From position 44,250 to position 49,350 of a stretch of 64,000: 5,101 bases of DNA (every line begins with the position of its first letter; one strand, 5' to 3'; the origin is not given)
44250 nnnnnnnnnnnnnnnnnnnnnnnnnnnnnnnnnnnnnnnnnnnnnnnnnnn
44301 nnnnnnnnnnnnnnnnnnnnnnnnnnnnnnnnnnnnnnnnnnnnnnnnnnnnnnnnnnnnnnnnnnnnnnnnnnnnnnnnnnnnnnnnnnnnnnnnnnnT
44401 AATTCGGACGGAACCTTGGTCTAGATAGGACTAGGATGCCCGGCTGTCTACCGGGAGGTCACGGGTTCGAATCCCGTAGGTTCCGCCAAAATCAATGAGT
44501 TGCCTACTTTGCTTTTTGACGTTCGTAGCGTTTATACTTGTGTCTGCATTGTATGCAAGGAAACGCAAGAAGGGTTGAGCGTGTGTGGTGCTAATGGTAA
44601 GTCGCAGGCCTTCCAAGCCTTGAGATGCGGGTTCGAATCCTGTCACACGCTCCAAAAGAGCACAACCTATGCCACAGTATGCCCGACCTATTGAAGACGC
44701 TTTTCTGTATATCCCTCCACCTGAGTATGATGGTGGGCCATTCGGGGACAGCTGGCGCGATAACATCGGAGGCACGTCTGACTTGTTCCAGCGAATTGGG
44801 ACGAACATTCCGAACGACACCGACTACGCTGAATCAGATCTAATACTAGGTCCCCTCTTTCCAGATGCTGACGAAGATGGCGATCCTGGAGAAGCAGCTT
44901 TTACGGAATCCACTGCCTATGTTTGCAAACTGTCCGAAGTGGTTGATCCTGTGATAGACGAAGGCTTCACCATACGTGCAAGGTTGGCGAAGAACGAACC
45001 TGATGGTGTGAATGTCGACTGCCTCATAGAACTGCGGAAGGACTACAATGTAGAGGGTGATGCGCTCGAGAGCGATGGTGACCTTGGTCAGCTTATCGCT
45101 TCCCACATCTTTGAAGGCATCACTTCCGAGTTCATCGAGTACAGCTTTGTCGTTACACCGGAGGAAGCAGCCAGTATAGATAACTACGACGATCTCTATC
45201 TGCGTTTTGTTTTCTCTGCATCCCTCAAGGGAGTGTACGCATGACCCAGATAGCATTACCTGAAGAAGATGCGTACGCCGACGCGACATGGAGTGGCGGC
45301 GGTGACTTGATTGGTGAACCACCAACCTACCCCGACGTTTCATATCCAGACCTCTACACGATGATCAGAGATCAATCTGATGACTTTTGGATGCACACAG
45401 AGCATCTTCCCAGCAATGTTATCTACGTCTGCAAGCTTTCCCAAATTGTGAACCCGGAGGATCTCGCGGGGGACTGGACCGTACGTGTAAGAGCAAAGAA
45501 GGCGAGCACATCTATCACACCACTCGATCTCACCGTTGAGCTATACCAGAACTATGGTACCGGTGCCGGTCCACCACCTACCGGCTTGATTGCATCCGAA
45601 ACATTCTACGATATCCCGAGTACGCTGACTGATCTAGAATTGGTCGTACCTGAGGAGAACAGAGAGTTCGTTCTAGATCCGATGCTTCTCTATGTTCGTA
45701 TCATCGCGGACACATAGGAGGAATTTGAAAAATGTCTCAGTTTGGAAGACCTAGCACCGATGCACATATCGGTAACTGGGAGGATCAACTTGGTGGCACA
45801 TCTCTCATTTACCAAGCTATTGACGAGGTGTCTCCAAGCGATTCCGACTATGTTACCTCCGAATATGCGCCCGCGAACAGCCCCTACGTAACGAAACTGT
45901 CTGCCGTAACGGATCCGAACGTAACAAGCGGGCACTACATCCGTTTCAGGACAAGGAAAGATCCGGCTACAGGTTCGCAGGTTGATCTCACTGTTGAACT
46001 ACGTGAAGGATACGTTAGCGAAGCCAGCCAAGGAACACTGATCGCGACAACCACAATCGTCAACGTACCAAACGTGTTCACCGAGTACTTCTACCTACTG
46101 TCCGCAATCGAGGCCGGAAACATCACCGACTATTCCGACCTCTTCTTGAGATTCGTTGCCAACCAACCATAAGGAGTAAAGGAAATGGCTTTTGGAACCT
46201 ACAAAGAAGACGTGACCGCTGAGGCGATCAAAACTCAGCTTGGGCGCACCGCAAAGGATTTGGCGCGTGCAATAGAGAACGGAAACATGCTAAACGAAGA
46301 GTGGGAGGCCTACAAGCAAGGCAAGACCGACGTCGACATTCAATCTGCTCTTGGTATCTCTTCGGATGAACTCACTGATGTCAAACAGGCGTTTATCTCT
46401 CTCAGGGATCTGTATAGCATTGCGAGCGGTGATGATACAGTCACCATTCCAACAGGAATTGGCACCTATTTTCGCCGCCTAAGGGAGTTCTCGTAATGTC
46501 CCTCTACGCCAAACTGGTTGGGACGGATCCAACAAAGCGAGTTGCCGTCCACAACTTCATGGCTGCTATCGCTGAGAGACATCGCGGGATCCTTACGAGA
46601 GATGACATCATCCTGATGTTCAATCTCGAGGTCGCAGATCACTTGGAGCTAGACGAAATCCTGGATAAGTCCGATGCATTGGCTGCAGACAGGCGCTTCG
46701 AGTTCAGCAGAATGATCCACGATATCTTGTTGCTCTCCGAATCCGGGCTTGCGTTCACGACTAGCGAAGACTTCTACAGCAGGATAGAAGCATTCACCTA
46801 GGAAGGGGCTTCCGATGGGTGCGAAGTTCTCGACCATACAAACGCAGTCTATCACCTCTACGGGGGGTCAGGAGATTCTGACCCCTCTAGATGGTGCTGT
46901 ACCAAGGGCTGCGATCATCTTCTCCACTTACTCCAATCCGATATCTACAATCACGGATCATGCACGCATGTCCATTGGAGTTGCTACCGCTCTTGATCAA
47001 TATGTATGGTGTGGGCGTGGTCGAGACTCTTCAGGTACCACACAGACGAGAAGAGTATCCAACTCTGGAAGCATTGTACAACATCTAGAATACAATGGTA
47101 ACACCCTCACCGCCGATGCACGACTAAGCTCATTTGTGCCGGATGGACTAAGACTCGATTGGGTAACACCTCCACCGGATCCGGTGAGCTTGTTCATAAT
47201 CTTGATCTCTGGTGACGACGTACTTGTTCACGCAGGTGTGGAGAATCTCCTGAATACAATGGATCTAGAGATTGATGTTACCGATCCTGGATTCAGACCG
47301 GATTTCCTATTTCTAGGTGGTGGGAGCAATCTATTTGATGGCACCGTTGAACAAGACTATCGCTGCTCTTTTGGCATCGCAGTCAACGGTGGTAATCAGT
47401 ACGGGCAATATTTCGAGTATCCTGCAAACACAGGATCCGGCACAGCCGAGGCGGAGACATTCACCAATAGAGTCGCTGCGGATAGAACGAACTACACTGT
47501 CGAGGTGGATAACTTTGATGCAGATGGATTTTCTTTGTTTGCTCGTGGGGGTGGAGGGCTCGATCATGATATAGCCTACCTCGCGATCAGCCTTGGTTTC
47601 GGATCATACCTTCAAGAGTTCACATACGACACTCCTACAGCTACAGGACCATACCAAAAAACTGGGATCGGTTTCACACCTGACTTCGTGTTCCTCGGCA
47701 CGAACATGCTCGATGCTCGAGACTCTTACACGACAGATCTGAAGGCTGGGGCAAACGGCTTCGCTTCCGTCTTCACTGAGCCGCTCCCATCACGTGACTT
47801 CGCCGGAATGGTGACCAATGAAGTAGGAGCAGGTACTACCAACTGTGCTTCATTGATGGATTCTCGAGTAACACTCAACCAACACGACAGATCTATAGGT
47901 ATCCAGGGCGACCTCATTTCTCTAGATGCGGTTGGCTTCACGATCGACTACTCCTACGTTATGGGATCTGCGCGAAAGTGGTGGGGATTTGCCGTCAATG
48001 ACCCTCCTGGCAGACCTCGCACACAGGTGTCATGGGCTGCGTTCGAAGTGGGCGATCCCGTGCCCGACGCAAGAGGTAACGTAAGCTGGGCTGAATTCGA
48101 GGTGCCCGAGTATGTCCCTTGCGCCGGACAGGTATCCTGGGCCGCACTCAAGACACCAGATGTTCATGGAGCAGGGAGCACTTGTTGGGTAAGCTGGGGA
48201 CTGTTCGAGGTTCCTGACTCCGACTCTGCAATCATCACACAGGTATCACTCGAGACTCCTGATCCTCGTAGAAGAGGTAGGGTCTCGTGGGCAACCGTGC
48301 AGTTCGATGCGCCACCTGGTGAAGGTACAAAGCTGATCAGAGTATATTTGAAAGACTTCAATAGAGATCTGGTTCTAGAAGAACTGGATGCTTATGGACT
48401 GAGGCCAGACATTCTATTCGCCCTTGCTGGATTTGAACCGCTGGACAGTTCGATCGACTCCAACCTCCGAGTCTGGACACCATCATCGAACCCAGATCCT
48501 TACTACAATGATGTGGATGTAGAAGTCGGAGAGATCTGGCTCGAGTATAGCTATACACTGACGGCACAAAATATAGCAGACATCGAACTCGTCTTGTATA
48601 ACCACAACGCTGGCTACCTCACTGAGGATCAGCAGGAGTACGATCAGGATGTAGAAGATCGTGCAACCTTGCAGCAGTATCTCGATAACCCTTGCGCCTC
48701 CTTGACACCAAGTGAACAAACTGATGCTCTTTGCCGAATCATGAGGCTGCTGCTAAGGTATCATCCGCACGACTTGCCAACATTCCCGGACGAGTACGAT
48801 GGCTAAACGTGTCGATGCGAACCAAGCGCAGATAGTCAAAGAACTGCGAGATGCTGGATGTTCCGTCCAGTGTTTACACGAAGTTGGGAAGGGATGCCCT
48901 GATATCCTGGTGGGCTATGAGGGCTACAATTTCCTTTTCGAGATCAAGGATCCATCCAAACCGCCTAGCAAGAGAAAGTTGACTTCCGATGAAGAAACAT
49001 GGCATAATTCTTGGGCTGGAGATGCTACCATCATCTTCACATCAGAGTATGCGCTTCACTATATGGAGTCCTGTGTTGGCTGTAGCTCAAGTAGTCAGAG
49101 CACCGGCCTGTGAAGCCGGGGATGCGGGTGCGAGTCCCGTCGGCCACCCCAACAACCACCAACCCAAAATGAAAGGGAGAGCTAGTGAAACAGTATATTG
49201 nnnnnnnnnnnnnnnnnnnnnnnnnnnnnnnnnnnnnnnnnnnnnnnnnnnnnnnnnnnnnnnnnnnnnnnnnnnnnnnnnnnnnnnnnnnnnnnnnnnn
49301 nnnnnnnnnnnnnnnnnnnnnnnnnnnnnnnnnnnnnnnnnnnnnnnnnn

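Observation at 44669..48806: Operon of three tandem paralogs, two small ORFs and a 663-aa protein with short VSWA-FEVP repeats, bracketed by tRNAs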

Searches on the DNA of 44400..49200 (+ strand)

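Call 3: search_dna_similar(query=window:44400-49200:+, collection=phages, mode=near, max_rows=20)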
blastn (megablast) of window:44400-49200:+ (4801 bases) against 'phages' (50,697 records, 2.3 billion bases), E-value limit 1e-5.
No match.

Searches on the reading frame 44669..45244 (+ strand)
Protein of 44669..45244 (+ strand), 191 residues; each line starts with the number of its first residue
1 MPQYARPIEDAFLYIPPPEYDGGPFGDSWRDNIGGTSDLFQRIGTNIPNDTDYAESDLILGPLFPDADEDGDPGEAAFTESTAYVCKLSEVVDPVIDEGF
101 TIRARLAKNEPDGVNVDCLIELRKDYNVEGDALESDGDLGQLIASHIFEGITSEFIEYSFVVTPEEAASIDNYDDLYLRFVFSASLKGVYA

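Call 4: search_protein_families(library=pfam, proteins=[window:44669-45244:+], max_evalue=1)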
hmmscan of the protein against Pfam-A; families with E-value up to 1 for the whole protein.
window:44669-45244:+ (191 aa): 0 families

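Call 5: search_protein_families(library=phrogs, proteins=[window:44669-45244:+], max_evalue=0.1)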
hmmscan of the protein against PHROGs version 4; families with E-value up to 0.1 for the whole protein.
window:44669-45244:+ (191 aa): 1 family
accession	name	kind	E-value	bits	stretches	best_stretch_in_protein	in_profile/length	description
phrog_16205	-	unknown function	0.085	14.1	0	99-152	33-82/109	-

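Call 16: find_homologous_proteins(query=A1)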
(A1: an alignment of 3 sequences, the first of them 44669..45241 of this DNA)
Query A1 (3 sequences) (191 aa, profile of the alignment): 408 proteins with E <= 0.001 among 4045 candidates; the best 120 are listed.
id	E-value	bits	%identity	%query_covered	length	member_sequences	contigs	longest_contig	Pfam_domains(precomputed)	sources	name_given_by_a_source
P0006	5.4e-80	285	100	100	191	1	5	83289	-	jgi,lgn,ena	-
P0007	3.6e-68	247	32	51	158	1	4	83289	-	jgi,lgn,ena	-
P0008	1.6e-60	222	32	95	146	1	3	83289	-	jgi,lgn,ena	-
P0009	6.6e-46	174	34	95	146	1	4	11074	-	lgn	-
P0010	1.4e-45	173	31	95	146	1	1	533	-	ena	-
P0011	3.8e-45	172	33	95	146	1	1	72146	-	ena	-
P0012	4.6e-45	172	35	95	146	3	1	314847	-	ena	-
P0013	1.6e-44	170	32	95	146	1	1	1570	-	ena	-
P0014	1.8e-43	166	34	95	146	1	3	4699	-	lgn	-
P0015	9.5e-43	164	31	95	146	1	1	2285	-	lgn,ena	-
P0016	9.7e-43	164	31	95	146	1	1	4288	-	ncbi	-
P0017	5.9e-42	161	31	95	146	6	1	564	-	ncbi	-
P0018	6.6e-41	158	32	95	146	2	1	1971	-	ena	-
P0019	6.3e-40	155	32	95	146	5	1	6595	-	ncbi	-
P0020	9.0e-40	154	30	95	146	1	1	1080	-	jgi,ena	-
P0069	5.5e-31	126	33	95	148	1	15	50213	-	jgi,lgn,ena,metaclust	jgi:hypothetical protein|metaclust:\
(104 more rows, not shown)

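Call 20: find_encoding_contigs(protein=P0069, flank=10000, max_places=3)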
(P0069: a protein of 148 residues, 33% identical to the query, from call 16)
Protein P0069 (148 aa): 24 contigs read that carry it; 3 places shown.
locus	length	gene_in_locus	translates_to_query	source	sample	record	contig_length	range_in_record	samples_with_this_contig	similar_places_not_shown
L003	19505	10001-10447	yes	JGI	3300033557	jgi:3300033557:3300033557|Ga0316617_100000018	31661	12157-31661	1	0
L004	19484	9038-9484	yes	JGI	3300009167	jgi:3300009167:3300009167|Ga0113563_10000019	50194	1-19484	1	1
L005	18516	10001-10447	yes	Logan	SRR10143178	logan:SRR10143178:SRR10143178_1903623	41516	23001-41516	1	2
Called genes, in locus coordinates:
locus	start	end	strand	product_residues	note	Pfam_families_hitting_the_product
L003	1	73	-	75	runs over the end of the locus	PF00313:CSD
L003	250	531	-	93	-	-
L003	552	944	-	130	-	-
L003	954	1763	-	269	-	PF13479:AAA_24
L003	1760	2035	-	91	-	-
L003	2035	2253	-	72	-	-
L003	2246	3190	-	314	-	PF12705:PDDEXK_1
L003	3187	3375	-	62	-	-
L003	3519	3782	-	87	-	PF02954:HTH_8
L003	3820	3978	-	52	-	-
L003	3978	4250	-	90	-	-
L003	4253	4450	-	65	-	-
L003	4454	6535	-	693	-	PF10263:SprT-like (weak), PF00176:SNF2-rel_dom, PF00271:Helicase_C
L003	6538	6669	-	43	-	-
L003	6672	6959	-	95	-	-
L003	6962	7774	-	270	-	-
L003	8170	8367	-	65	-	-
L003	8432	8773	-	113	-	-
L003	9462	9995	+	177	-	-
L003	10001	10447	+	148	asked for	-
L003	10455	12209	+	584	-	-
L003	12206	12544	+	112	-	-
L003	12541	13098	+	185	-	-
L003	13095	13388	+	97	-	-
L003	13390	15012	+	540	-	-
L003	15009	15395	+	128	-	-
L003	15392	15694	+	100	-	-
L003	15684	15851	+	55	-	-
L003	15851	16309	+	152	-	-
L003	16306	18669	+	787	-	-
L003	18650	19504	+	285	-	?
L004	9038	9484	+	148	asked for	-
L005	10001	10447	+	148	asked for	-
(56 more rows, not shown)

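Call 21: find_encoding_contigs(protein=P0012, flank=10000, max_places=2)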
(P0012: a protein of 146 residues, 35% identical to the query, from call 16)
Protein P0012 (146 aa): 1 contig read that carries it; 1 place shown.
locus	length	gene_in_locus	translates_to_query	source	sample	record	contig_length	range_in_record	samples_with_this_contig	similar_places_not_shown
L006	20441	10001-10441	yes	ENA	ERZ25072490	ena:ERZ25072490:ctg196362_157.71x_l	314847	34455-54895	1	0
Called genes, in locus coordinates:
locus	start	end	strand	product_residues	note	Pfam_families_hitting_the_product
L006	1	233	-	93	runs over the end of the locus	-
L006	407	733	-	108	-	-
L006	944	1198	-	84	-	-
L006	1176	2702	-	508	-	PF14386:DUF4417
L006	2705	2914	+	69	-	-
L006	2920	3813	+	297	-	PF02272:DHHA1 (weak)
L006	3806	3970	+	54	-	-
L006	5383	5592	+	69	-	-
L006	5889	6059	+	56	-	-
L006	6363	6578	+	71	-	-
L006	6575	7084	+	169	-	-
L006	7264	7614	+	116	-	PF11753:DUF3310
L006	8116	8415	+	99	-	-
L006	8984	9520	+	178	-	-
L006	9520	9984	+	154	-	-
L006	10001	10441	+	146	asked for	-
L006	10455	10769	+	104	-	-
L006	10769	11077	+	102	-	-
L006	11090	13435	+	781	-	-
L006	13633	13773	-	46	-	-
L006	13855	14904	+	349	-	-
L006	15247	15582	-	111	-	-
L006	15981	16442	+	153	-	PF00856:SET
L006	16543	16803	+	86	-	-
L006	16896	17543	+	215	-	-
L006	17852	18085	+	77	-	-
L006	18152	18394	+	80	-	-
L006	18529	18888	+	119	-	-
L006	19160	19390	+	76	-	-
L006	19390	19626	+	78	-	-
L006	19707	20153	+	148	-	PF13392:HNH_3, PF01381:HTH_3 (weak)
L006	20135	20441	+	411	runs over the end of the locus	PF01139:RtcB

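Call 22: find_encoding_contigs(protein=P0011, flank=10000, max_places=2)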
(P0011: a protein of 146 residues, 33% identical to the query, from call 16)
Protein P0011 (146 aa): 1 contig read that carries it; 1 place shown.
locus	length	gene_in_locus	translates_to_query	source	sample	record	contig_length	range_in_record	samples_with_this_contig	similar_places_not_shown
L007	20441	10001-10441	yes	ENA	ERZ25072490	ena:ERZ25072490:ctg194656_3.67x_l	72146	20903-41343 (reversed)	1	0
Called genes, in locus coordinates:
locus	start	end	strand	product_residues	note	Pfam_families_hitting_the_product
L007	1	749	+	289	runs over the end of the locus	PF02272:DHHA1 (weak)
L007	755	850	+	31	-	-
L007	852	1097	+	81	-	-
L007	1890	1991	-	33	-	-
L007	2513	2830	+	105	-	PF24459:DUF7574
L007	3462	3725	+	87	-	-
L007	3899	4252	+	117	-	PF24240:DUF7448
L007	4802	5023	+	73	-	-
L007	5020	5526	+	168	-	-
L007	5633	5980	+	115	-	PF11753:DUF3310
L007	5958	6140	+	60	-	-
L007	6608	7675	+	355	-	PF21189:PHA02142, PF09414:RNA_ligase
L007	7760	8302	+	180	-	-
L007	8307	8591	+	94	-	-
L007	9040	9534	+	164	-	-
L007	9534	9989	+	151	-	-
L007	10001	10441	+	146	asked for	-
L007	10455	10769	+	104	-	-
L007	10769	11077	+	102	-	-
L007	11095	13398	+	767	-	-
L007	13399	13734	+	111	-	PF01870:Hjc (weak)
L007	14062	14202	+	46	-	PF14216:DUF4326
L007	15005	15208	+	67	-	-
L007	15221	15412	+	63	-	-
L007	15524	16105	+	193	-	-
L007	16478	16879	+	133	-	-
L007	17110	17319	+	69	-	-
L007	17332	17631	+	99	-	-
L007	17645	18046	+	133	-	-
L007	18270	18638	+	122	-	PF21866:DUF6915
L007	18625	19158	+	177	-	-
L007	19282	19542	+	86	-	-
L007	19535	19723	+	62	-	-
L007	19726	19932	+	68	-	-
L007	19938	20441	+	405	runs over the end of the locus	PF01139:RtcB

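Call 50: search_protein_families(library=pfam, proteins=[L003:10455-12206:+], max_evalue=0.01)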
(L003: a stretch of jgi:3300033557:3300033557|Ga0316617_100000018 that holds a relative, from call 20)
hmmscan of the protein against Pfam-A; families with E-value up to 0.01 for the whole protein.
L003:10455-12206:+ (584 aa): 1 family
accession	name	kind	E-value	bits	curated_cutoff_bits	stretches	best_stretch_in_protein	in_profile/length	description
PF15633.11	Tox-ART-HYD1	-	1.3e-05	26.2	25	0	241-275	38-71/97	HYD1 signature containing ADP-ribosyltransferase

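Call 68: search_protein_families(library=ncbifam, proteins=[window:44669-45244:+, L003:10455-12206:+], max_evalue=0.1)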
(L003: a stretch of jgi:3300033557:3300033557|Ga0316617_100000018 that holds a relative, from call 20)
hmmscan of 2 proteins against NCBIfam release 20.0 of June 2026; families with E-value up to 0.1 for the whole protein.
window:44669-45244:+ (191 aa): 0 families

L003:10455-12206:+ (584 aa): 1 family
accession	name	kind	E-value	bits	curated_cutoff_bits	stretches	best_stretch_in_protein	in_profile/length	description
NF040645.1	K_channel_Meth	equivalog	0.069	13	300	0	138-171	150-183/203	hyperpolarization-activated voltage-gated potassium channel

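Call 104: find_encoding_contigs(protein=P0008, flank=500, max_places=4)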
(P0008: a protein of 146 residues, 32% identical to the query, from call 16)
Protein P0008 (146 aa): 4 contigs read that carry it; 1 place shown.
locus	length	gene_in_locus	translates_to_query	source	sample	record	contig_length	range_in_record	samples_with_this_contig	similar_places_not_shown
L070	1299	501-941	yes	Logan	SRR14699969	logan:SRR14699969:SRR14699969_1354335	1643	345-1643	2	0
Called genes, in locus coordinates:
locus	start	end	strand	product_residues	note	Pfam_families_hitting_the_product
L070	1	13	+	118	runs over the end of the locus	?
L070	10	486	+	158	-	-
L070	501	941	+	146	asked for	-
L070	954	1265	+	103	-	-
